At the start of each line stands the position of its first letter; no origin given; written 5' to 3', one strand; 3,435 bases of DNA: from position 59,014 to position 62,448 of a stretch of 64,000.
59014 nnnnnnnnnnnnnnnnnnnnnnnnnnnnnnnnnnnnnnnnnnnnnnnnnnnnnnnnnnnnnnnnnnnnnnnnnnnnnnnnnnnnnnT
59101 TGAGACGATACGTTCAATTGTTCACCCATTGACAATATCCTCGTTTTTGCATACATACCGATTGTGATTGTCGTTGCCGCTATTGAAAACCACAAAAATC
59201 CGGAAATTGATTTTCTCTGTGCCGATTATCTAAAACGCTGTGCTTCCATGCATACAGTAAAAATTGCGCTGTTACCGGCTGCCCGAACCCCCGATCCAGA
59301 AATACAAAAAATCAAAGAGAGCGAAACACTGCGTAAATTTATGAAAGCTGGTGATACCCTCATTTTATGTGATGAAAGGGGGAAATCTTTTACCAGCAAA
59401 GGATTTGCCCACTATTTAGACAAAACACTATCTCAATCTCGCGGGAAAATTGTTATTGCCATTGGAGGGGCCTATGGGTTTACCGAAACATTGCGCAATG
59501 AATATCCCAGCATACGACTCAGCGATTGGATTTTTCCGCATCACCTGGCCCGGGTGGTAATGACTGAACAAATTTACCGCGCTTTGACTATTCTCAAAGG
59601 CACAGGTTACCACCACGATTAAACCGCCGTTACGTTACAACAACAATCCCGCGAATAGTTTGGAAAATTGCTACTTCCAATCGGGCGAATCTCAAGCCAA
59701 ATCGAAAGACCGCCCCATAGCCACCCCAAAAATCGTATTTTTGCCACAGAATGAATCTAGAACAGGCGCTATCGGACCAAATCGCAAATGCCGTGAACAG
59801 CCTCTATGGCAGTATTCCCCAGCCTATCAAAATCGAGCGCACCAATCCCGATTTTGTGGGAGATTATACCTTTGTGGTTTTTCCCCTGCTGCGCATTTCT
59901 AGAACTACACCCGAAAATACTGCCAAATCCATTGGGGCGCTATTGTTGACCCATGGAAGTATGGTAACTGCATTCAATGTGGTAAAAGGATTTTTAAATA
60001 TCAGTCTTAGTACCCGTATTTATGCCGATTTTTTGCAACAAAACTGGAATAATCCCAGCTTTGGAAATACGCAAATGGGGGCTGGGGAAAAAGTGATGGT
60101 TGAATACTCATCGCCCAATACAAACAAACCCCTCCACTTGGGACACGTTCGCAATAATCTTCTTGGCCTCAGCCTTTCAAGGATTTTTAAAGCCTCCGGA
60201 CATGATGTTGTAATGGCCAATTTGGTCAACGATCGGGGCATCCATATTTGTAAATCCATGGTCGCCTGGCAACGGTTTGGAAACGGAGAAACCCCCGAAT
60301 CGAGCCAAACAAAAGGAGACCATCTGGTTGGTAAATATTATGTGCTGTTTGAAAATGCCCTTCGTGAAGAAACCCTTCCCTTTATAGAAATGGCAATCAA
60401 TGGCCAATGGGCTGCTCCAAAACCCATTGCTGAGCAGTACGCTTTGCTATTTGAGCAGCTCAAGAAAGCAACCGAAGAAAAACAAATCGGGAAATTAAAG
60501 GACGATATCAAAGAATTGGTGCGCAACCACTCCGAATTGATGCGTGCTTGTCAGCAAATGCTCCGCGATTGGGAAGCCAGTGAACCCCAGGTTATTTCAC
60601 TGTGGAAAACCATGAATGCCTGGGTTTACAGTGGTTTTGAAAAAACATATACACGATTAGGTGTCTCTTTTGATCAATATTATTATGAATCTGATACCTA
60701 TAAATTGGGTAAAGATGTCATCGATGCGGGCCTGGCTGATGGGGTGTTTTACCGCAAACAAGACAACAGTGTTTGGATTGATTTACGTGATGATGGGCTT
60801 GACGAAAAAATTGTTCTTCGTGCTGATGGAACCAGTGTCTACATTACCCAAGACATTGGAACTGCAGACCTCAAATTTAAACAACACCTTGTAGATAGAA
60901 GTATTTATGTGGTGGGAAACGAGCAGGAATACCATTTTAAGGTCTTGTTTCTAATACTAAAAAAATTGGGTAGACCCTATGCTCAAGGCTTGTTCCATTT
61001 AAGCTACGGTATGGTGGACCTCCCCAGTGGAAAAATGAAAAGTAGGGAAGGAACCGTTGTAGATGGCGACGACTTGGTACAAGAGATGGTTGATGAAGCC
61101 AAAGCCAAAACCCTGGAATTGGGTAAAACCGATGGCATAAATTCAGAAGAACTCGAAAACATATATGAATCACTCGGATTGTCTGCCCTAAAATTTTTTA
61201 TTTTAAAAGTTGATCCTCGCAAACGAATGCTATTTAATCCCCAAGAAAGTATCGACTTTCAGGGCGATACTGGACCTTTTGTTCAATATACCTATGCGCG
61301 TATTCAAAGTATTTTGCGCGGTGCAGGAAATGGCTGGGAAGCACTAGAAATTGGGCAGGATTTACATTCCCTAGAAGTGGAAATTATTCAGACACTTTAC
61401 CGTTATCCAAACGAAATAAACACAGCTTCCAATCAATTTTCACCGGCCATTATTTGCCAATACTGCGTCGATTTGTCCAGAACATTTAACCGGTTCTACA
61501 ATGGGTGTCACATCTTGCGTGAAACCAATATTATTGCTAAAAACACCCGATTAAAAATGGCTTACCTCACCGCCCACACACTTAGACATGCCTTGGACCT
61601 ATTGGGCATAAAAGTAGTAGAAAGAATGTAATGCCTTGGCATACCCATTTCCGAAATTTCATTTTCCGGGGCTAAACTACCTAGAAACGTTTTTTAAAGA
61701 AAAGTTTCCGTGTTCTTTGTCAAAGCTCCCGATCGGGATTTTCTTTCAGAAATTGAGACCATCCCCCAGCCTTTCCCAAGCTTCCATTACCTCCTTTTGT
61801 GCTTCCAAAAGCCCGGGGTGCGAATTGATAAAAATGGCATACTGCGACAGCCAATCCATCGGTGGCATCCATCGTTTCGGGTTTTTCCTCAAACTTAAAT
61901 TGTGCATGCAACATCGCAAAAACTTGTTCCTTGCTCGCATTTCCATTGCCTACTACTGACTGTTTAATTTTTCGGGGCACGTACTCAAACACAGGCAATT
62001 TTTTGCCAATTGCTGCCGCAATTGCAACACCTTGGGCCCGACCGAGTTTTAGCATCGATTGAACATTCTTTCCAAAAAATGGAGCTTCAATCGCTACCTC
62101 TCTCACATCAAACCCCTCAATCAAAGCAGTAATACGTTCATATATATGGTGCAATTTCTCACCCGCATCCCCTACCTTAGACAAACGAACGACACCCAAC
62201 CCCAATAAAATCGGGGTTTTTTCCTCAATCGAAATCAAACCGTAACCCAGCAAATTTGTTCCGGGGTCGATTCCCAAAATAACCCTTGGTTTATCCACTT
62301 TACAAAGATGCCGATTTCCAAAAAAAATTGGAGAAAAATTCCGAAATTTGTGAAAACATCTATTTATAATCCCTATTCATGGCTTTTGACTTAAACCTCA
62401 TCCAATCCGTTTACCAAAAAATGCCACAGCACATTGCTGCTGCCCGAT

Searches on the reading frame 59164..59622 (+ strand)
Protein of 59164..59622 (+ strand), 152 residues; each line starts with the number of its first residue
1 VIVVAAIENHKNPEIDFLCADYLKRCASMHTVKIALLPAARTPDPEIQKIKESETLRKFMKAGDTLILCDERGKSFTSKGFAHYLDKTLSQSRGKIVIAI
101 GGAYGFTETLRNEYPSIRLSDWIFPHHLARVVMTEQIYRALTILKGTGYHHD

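Call 83: search_protein_families(library=pfam, proteins=[window:59164-59622:+], max_evalue=0.0001)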
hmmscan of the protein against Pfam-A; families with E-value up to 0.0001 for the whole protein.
window:59164-59622:+ (152 aa): 1 family
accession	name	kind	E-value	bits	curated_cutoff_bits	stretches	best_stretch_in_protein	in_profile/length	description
PF02590.22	SPOUT_MTase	-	1.5e-35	123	27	1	2-150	3-154/154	Predicted SPOUT methyltransferase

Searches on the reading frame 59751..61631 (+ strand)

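Call 83: search_protein_families(library=pfam, proteins=[window:59751-61631:+], max_evalue=0.0001)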
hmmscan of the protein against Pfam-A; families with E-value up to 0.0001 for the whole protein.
window:59751-61631:+ (626 aa): 3 families
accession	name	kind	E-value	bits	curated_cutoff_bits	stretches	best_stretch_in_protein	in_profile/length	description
PF00750.26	tRNA-synt_1d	-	1.6e-42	146.2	23.3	2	229-486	72-338/349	tRNA synthetases class I (R), catalytic domain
PF05746.21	DALR_1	-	3.3e-29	101.8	22.3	1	511-626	1-117/117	DALR anticodon binding domain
PF03485.21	Arg_tRNA_synt_N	-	1.1e-05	26.4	21.5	1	6-86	2-85/85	Arginyl tRNA synthetase N terminal domain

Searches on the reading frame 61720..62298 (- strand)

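Call 83: search_protein_families(library=pfam, proteins=[window:61720-62298:-], max_evalue=0.0001)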
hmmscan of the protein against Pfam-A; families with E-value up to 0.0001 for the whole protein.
window:61720-62298:- (192 aa): 1 family
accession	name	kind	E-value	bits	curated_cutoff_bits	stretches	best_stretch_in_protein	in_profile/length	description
PF02075.23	RuvC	-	4e-41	140.8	22.2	1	7-155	1-148/148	Crossover junction endodeoxyribonuclease RuvC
